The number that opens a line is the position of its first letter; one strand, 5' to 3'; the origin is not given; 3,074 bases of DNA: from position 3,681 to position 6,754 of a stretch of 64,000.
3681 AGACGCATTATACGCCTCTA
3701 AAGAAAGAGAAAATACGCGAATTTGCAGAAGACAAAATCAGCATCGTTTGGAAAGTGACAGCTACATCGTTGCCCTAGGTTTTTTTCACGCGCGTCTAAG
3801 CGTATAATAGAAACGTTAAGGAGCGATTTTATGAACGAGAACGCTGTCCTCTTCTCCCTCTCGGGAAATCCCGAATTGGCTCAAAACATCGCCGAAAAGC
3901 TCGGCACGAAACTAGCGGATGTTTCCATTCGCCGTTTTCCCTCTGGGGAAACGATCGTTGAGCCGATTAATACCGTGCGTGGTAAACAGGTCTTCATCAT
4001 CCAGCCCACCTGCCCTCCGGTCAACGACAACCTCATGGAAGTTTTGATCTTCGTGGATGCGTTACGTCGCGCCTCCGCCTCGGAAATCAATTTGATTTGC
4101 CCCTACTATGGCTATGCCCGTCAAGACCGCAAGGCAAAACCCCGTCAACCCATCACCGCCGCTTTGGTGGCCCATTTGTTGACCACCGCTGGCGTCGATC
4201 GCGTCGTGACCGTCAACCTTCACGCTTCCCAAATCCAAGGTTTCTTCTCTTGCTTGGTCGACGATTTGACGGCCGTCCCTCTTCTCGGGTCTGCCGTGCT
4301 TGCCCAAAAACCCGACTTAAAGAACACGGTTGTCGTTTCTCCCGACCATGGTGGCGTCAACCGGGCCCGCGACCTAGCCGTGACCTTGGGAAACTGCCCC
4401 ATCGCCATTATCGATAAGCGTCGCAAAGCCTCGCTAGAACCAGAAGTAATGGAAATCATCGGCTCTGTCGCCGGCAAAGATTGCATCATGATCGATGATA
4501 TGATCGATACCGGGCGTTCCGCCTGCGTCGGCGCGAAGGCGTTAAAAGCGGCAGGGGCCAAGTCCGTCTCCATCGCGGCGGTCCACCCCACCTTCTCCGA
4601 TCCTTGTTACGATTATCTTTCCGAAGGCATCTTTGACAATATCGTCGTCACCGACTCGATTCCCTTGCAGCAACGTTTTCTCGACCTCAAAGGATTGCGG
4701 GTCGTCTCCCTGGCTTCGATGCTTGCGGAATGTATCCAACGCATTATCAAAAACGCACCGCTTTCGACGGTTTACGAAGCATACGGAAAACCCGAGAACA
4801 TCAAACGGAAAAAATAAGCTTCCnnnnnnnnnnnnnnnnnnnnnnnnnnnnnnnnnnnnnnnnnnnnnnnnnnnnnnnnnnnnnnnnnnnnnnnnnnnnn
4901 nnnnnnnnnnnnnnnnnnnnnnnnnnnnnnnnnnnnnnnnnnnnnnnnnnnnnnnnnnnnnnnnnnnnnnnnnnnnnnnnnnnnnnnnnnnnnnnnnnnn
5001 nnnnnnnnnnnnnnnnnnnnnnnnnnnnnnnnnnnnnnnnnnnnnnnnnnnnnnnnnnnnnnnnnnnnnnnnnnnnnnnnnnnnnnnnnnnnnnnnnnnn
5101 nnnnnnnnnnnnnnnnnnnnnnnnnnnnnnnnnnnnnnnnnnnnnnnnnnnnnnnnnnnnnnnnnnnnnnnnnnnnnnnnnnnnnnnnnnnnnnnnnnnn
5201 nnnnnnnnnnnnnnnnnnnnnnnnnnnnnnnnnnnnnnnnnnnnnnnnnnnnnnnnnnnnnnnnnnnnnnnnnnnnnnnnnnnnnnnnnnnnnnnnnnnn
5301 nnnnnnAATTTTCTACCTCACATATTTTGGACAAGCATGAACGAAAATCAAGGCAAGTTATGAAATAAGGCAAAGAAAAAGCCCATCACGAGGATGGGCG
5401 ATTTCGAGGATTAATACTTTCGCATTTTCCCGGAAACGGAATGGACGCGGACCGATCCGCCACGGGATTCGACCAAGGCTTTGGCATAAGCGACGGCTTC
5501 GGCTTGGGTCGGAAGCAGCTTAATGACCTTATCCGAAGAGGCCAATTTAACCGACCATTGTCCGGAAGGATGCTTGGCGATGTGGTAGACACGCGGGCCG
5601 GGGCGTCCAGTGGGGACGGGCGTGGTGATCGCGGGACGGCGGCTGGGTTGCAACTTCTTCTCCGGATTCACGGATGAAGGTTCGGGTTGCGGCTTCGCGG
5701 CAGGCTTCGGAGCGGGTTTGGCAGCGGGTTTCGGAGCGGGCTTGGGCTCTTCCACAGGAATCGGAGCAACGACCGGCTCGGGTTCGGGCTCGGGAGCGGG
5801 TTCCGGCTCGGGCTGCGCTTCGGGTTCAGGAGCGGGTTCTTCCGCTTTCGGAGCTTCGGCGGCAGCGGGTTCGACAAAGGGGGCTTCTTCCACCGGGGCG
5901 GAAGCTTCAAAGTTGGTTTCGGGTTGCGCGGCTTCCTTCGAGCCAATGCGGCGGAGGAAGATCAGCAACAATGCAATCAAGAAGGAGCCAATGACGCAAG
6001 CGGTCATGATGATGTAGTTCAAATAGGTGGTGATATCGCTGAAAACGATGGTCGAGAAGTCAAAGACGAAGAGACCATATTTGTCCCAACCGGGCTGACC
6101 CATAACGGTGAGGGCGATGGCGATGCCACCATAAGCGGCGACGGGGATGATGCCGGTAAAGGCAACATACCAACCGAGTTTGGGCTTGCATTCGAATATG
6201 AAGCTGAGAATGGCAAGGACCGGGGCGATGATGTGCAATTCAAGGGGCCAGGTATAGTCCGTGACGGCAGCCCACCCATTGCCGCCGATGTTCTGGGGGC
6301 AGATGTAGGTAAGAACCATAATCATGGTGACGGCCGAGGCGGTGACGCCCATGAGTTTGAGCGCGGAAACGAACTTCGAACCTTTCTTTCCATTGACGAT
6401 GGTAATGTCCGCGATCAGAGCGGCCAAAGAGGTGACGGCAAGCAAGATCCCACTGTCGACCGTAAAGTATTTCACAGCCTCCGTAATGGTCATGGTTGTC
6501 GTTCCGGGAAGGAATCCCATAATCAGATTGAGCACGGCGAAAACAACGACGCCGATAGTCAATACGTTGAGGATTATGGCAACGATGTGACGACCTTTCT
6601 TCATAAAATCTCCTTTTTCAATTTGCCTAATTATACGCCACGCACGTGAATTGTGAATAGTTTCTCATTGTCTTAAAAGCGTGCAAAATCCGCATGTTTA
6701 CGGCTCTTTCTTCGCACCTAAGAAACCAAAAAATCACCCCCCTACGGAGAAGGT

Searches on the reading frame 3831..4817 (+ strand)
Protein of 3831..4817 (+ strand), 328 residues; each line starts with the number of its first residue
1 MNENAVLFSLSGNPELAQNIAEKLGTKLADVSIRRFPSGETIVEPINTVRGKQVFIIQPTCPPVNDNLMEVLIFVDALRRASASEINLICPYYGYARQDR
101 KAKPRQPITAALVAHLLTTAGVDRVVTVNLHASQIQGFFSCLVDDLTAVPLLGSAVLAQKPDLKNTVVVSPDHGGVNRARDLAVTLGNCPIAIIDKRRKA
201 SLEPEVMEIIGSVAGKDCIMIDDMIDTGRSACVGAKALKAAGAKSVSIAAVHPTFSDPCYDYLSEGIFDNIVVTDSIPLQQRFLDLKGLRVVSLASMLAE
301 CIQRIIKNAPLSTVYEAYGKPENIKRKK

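Call 82: search_protein_families(library=pfam, proteins=[window:3831-4817:+], max_evalue=0.0001)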
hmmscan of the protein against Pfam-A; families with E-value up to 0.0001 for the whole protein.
window:3831-4817:+ (328 aa): 3 families
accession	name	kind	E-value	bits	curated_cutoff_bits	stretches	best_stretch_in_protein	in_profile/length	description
PF13793.12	Pribosyltran_N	-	1.4e-49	167.2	25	1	6-121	2-117/117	N-terminal domain of ribose phosphate pyrophosphokinase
PF14572.12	Pribosyl_synth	-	1.2e-18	68.2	27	1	206-314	74-182/184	Phosphoribosyl synthetase-associated domain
PF00156.33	Pribosyltran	-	6.2e-18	65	26.3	1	163-252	28-124/158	Phosphoribosyl transferase domain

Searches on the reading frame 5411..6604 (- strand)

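Call 82: search_protein_families(library=pfam, proteins=[window:5411-6604:-], max_evalue=0.0001)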
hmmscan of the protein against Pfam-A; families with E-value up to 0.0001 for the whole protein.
window:5411-6604:- (397 aa): 1 family
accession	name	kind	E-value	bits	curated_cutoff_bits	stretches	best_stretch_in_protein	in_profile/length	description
PF09954.14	DUF2188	-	1.2e-10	41.8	22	1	340-395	1-57/62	Uncharacterized protein conserved in bacteria (DUF2188)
